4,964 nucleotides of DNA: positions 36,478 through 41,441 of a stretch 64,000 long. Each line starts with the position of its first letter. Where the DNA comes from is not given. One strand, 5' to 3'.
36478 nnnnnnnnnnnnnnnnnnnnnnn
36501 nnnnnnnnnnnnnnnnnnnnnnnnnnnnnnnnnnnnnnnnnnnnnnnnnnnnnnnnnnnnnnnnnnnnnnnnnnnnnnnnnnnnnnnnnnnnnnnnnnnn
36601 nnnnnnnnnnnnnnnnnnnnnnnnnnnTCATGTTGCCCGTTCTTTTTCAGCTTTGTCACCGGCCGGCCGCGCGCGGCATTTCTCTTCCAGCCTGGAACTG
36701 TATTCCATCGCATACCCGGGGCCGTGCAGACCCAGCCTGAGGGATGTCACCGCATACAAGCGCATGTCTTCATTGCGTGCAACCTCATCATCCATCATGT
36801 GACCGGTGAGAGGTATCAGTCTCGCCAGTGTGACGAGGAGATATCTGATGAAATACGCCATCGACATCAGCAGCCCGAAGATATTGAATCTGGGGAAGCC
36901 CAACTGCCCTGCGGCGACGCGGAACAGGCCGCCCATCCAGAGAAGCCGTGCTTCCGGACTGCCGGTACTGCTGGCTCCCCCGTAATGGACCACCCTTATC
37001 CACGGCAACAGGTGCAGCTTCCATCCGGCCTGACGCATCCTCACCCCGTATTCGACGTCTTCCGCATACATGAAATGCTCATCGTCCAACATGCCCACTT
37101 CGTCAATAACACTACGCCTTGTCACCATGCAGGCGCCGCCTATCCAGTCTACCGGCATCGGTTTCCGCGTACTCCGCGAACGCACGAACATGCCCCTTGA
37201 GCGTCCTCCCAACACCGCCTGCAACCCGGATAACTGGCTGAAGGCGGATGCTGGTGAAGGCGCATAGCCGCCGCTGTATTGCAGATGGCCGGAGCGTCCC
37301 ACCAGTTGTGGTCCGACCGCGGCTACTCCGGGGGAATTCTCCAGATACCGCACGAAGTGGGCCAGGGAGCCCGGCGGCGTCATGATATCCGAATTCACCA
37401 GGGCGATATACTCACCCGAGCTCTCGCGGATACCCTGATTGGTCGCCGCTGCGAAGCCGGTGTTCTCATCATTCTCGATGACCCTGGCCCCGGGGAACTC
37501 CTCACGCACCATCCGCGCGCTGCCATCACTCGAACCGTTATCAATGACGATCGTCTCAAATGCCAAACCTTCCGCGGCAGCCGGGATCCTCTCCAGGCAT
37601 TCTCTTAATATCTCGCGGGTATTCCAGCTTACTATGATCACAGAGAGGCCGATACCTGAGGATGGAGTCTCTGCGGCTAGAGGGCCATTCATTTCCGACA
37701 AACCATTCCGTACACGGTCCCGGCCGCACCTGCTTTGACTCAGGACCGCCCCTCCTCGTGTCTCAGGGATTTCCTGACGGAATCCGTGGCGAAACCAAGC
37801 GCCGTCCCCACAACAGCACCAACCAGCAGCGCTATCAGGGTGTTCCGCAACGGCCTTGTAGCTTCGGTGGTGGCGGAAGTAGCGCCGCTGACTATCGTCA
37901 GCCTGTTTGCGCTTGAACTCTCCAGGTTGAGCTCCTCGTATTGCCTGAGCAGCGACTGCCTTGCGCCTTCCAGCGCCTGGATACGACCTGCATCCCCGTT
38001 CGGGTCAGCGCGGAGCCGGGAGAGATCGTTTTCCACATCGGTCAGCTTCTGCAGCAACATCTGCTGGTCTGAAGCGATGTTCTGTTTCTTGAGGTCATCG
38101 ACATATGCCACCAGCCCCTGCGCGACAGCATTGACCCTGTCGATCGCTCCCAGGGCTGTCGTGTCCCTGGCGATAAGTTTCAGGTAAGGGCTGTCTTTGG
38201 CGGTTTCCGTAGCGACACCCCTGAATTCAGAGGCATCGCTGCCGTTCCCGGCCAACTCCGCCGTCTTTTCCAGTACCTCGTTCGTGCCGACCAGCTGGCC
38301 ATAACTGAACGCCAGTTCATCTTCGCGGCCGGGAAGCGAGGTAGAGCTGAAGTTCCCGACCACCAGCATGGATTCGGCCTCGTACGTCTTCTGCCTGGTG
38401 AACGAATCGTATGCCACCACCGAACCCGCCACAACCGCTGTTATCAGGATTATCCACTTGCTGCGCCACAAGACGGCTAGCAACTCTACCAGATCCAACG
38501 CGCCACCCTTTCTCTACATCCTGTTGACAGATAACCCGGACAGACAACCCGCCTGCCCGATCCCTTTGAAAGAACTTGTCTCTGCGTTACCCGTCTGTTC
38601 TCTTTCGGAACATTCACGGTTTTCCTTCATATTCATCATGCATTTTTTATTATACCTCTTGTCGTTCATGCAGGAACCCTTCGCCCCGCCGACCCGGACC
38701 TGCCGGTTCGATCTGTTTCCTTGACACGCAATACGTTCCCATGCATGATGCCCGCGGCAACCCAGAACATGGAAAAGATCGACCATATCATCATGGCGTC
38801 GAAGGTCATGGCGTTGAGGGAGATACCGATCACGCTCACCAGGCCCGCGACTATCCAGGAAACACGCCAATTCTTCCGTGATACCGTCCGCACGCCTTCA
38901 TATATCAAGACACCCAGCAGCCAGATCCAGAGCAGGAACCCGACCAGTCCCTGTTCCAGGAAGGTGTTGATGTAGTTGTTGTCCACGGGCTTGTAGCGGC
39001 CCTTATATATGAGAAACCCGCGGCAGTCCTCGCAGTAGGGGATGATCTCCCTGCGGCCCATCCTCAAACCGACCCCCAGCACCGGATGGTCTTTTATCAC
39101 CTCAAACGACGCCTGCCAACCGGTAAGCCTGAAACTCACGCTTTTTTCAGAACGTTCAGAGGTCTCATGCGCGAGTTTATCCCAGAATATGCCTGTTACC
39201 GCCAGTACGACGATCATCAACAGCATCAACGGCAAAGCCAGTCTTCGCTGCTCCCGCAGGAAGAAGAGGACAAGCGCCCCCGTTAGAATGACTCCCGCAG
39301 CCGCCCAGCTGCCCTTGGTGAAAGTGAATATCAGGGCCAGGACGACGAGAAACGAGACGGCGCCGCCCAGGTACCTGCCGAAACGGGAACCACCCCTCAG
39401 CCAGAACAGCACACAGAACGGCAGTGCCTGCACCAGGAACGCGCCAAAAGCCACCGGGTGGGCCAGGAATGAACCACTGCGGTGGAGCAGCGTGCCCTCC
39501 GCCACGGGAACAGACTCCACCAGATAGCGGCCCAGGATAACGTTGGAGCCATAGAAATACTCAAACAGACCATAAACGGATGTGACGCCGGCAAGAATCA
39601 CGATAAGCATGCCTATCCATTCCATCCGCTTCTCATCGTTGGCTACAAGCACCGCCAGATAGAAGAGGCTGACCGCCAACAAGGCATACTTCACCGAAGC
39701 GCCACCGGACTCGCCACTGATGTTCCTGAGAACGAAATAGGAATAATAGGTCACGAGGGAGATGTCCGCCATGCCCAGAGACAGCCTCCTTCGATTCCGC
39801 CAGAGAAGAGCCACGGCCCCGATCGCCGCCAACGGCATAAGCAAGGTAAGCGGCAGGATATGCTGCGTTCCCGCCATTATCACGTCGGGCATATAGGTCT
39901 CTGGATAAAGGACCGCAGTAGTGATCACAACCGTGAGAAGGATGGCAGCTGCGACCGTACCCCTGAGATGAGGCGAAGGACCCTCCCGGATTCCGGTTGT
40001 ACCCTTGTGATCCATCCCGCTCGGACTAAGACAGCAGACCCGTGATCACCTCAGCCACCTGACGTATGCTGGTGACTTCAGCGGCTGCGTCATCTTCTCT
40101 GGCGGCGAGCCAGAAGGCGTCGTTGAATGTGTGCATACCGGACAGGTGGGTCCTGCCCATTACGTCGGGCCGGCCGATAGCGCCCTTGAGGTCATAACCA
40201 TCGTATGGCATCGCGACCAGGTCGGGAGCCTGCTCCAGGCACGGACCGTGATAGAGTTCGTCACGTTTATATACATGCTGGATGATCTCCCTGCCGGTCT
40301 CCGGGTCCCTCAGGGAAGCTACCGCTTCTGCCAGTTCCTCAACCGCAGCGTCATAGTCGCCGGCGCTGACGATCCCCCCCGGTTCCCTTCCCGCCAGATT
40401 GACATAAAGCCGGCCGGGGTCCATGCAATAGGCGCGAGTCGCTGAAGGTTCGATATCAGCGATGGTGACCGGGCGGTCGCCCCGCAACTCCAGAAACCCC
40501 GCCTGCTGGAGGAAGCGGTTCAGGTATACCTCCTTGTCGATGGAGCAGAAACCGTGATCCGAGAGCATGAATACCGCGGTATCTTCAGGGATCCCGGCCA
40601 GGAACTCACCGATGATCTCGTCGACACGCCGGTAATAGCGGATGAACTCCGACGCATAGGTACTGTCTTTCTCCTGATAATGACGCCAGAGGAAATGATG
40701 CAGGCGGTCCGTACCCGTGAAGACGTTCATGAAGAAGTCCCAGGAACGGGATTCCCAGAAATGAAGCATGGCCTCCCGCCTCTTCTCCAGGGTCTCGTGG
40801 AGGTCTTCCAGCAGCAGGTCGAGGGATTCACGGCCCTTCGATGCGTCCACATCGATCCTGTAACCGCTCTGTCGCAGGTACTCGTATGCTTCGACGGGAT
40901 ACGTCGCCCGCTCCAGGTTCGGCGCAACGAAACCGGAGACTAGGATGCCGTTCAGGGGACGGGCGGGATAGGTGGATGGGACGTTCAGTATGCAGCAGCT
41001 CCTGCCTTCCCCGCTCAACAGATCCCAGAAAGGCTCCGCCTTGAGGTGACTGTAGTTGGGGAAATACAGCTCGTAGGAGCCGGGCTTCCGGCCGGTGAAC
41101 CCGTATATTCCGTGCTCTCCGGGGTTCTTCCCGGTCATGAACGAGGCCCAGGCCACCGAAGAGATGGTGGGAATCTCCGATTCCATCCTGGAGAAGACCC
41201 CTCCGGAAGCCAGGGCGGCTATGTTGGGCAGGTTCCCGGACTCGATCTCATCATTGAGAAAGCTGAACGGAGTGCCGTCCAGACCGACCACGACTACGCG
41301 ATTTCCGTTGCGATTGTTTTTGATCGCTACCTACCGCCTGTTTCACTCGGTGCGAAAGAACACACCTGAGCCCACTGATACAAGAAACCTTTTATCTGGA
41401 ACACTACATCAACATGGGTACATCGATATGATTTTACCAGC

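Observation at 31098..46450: Exopolysaccharide locus with three paralogous soluble phosphodiesterase/NPP-type enzymes, two Wzy-like proteins, and a conserved acidic ...RL(K/Q)DLGYL C-terminus on two paralogs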

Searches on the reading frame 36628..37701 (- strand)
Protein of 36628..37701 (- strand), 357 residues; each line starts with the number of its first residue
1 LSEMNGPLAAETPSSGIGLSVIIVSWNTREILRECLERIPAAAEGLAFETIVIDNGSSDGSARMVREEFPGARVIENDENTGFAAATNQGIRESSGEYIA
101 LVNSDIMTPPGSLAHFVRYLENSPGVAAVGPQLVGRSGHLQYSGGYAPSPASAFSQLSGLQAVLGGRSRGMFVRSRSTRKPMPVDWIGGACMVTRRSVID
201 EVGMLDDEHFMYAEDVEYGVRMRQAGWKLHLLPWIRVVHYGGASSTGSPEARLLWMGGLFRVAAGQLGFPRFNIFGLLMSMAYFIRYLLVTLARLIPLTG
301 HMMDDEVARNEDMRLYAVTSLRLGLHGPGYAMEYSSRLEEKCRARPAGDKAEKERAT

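Call 4: search_protein_families(library=pfam, proteins=[window:36628-37701:-], max_evalue=0.01)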
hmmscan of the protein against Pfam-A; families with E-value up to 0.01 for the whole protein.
window:36628-37701:- (357 aa): 5 families
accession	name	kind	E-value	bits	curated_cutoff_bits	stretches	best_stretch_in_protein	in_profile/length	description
PF00535.33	Glycos_transf_2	-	1.8e-24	87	23.3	1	20-148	1-131/168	Glycosyl transferase family 2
PF13641.12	Glyco_tranf_2_3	-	3.7e-23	83.2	27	1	19-257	3-229/230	Glycosyltransferase like family 2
PF13632.12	Glyco_trans_2_3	-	2.8e-08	34.3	27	1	98-295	1-180/198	Glycosyl transferase family group 2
PF13506.12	Glyco_transf_21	-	1.7e-06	28.1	21.7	1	87-233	22-148/174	Glycosyl transferase family 21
PF13712.12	Glyco_tranf_2_5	-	0.004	17.3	27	0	77-229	35-177/210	Glycosyltransferase like family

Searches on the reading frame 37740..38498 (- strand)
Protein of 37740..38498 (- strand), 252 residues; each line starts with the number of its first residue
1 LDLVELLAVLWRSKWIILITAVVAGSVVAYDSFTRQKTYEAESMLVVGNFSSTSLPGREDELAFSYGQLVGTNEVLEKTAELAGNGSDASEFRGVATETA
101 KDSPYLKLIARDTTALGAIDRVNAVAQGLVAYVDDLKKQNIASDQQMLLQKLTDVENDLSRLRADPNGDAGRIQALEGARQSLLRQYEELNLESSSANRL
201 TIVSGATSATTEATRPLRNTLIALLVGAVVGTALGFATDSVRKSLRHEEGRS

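Call 4: search_protein_families(library=pfam, proteins=[window:37740-38498:-], max_evalue=0.01)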
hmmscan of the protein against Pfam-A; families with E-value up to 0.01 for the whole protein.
window:37740-38498:- (252 aa): 1 family
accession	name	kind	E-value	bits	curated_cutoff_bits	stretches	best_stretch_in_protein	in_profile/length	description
PF02706.20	Wzz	-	7.3e-09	36.3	25.5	1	1-57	3-55/91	Chain length determinant protein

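Call 6: search_protein_families(library=ncbifam, proteins=[window:37740-38498:-], max_evalue=0.01)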
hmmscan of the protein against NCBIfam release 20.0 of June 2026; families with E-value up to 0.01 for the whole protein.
window:37740-38498:- (252 aa): 4 families
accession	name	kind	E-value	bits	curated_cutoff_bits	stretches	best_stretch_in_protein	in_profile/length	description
TIGR01006.1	polys_exp_MPA1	subfamily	4.3e-06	26.3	296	1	1-52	8-60/226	CspC family polysaccharide chain length determinant protein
TIGR03017.1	EpsF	equivalog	4.2e-05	22.4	422.75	0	1-49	1-49/444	chain length determinant protein EpsF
TIGR01005.1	eps_transp_fam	subfamily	0.002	16.4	411.7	1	1-49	4-52/754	exopolysaccharide transport protein family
NF012015.1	PRK15471.1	equivalog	0.0037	16.3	267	1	1-27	18-44/325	LPS O-antigen chain length determinant protein WzzB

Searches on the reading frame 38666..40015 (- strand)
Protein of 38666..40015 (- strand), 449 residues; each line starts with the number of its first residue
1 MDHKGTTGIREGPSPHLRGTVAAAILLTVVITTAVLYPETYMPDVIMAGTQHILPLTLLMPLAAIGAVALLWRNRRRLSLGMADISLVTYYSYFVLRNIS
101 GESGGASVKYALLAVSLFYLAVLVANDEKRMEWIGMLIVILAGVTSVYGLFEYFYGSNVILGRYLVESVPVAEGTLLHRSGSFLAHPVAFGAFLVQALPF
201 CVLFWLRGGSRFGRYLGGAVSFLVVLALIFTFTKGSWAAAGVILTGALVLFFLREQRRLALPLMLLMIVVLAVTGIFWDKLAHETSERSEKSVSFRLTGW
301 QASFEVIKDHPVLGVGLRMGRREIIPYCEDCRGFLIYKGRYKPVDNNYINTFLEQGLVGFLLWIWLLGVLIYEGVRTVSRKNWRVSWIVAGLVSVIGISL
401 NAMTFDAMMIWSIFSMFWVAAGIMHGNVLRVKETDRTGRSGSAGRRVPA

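Call 4: search_protein_families(library=pfam, proteins=[window:38666-40015:-], max_evalue=0.01)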
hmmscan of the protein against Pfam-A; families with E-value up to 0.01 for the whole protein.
window:38666-40015:- (449 aa): 1 family
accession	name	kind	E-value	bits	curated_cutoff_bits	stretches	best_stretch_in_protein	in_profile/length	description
PF04932.20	Wzy_C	-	2.1e-19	70.3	31.7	1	220-364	2-149/149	O-Antigen ligase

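Call 6: search_protein_families(library=ncbifam, proteins=[window:38666-40015:-], max_evalue=0.01)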
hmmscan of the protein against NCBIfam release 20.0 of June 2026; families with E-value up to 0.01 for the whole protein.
window:38666-40015:- (449 aa): 2 families
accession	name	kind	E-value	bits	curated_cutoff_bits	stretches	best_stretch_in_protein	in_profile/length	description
TIGR00947.1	2A73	equivalog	2.9e-17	62.8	366.4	1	59-406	42-401/425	IctB family putative bicarbonate transporter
TIGR03097.1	PEP_O_lig_1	hypoth_equivalog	9.8e-15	54.3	188.1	1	43-401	35-376/408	putative O-glycosylation ligase, exosortase A system-associated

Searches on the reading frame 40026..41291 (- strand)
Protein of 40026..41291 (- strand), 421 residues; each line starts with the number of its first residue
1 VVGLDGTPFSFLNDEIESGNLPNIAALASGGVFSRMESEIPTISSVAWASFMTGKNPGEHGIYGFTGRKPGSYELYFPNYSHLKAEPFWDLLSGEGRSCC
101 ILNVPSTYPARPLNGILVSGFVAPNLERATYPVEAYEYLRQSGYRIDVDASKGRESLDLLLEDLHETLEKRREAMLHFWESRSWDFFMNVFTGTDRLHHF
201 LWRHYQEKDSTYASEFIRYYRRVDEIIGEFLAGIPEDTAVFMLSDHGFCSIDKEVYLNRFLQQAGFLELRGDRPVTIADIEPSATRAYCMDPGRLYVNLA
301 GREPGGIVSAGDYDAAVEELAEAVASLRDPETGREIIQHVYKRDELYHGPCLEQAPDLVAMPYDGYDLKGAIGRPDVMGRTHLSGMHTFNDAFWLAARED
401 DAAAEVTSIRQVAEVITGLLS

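Call 4: search_protein_families(library=pfam, proteins=[window:40026-41291:-], max_evalue=0.01)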
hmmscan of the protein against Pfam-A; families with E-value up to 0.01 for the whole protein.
window:40026-41291:- (421 aa): 2 families
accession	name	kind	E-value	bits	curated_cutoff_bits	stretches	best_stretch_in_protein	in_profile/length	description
PF01663.27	Phosphodiest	-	8.6e-46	157.5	23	1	2-386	4-338/342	Type I phosphodiesterase / nucleotide pyrophosphatase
PF00884.28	Sulfatase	-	0.0088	15.8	25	0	211-249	201-244/301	Sulfatase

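Call 6: search_protein_families(library=ncbifam, proteins=[window:40026-41291:-], max_evalue=0.01)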
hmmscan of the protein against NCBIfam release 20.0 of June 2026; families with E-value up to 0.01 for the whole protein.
window:40026-41291:- (421 aa): 2 families
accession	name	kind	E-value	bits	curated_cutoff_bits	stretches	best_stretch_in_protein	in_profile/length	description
TIGR02335.1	hydr_PhnA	equivalog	4.7e-05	22.6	407.55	1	2-64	18-80/408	phosphonoacetate hydrolase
NF010322.0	PRK13759.1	equivalog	0.0049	15.4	481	0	22-78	33-89/486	arylsulfatase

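Call 64: search_protein_representatives(protein=window:40026-41291:-)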
Query: 421 residues. Proteins with E-value up to 0.001 (for the whole library): 16035; up to 1e-10: 9490; up to 1e-30: 3502. The best 150 are listed.
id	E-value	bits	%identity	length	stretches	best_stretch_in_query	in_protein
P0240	1.7e-177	607.2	65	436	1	2-397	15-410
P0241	4.6e-131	454.2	40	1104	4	1-271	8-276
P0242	7.1e-121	420.7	44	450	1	1-415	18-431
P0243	4.1e-119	414.8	45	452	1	2-395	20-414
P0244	7.0e-116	404.2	45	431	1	2-420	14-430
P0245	2.1e-111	389.4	43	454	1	2-396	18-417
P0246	3.8e-110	385.3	44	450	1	1-393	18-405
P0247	2.5e-109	382.6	40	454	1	1-412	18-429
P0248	2.1e-108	379.5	44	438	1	2-414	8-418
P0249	4.8e-108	378.4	48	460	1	1-396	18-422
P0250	1.5e-107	376.7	43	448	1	2-403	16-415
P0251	1.8e-107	376.5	45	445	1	2-411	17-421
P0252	6.0e-107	374.8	45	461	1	2-416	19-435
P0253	1.9e-106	373.1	41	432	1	2-416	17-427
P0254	1.2e-105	370.5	45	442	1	2-409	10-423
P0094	1.5e-99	350.4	37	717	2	24-360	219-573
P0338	1.7e-80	287.6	37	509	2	1-276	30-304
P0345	5.7e-80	285.9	37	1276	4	159-375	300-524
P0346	8.3e-80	285.3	39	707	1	2-398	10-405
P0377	5.1e-74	266.3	38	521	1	2-385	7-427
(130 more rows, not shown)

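Call 65: search_protein_families(library=pfam, proteins=[P0241, P0345, P0346, P0338, P0377], max_evalue=0.001)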
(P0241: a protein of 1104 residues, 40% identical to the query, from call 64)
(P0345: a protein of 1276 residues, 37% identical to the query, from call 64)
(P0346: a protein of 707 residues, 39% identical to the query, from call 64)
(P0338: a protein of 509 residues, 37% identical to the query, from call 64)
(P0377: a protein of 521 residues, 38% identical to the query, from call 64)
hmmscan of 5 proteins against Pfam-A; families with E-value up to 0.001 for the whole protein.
P0241 (1104 aa): 2 families
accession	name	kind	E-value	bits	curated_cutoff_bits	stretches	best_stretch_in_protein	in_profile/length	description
PF01663.27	Phosphodiest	-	9.8e-82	275.7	23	2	8-285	3-249/342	Type I phosphodiesterase / nucleotide pyrophosphatase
PF00884.28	Sulfatase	-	4.4e-05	23.4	25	0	780-824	201-252/301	Sulfatase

P0345 (1276 aa): 19 families
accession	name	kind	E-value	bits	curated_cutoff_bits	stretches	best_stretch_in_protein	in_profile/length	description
PF01663.27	Phosphodiest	-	5.4e-70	237.1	23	3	617-894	1-222/342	Type I phosphodiesterase / nucleotide pyrophosphatase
PF07719.23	TPR_2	-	4.9e-46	151.5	27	4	1087-1120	1-34/34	Tetratricopeptide repeat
PF00515.34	TPR_1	-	3.3e-45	150.6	27.8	4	1088-1120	2-34/34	Tetratricopeptide repeat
PF13414.12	TPR_11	-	3e-34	116.9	26.8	3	1060-1101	1-42/42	TPR repeat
PF13181.12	TPR_8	-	9.6e-34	113.1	25.7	1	1088-1120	2-34/34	Tetratricopeptide repeat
PF13431.12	TPR_17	-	9.4e-30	100.8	24.4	1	1109-1141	1-33/34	Tetratricopeptide repeat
PF13432.12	TPR_16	-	2.8e-28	98.4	32.7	3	1025-1087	3-65/65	Tetratricopeptide repeat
PF13424.12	TPR_12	-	2.7e-26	92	30.1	4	1156-1221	4-74/77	Tetratricopeptide repeat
PF14559.12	TPR_19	-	1.2e-24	86.9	25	3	1063-1123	1-61/68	Tetratricopeptide repeat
PF13428.12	TPR_14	-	4.8e-22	76.6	23.5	1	1089-1129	3-43/44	Tetratricopeptide repeat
PF23914.1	TPR_CcmH_CycH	-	2.9e-16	60.1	42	1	1077-1187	40-153/158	Cytochrome c-type biogenesis protein H TPR domain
PF13371.12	TPR_9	-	4.7e-14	52.6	35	0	1078-1120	20-62/73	Tetratricopeptide repeat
PF13176.12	TPR_7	-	4.9e-14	51.6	27.9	0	1091-1120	3-34/36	Tetratricopeptide repeat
PF13374.12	TPR_10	-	1.5e-12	47.5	27.5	0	1193-1220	3-30/42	Tetratricopeptide repeat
PF13174.12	TPR_6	-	1.9e-11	44.3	26.3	0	1198-1220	6-28/33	Tetratricopeptide repeat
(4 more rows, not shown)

P0346 (707 aa): 3 families
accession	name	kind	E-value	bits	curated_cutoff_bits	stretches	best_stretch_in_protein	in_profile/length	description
PF01663.27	Phosphodiest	-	7.6e-34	118.2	23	1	8-397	2-342/342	Type I phosphodiesterase / nucleotide pyrophosphatase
PF01507.26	PAPS_reduct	-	5.7e-20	72.5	22.5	1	472-668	5-174/175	Phosphoadenosine phosphosulfate reductase domain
PF00884.28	Sulfatase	-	0.00043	20.1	25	0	29-76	26-73/301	Sulfatase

P0338 (509 aa): 2 families
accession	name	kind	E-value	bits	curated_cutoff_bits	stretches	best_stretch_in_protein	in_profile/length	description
PF01663.27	Phosphodiest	-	2.2e-42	146.3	23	1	28-437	1-318/342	Type I phosphodiesterase / nucleotide pyrophosphatase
PF00884.28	Sulfatase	-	2.8e-05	24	25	0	216-280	165-245/301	Sulfatase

P0377 (521 aa): 2 families
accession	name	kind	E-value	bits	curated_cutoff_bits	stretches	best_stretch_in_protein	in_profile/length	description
PF01663.27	Phosphodiest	-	1.9e-40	140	23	1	4-410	1-329/342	Type I phosphodiesterase / nucleotide pyrophosphatase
PF00884.28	Sulfatase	-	0.00013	21.8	25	0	211-270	184-253/301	Sulfatase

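Call 68: find_encoding_contigs(protein=P0346, flank=8000, max_places=1)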
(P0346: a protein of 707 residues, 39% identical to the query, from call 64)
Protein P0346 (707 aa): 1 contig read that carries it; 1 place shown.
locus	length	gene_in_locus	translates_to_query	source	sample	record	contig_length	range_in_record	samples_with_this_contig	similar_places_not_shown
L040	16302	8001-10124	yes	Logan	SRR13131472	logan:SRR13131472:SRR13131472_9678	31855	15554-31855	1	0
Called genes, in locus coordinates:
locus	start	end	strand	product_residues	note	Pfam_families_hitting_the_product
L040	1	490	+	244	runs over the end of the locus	PF02348:CTP_transf_3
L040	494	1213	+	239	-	PF02348:CTP_transf_3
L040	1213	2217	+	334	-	PF03102:NeuB, PF08666:SAF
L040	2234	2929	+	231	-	PF08889:WbqC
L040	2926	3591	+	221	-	PF02585:PIG-L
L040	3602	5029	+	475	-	PF01663:Phosphodiest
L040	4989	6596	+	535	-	-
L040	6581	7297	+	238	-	PF02348:CTP_transf_3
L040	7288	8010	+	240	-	-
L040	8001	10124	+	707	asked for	PF01663:Phosphodiest, PF01507:PAPS_reduct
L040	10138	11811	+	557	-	-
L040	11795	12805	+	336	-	PF01041:DegT_DnrJ_EryC1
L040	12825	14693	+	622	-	PF02310:B12-binding, PF04055:Radical_SAM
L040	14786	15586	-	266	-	PF08003:Methyltransf_9 (weak), PF13489:Methyltransf_23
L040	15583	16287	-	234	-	PF08241:Methyltransf_11 (weak)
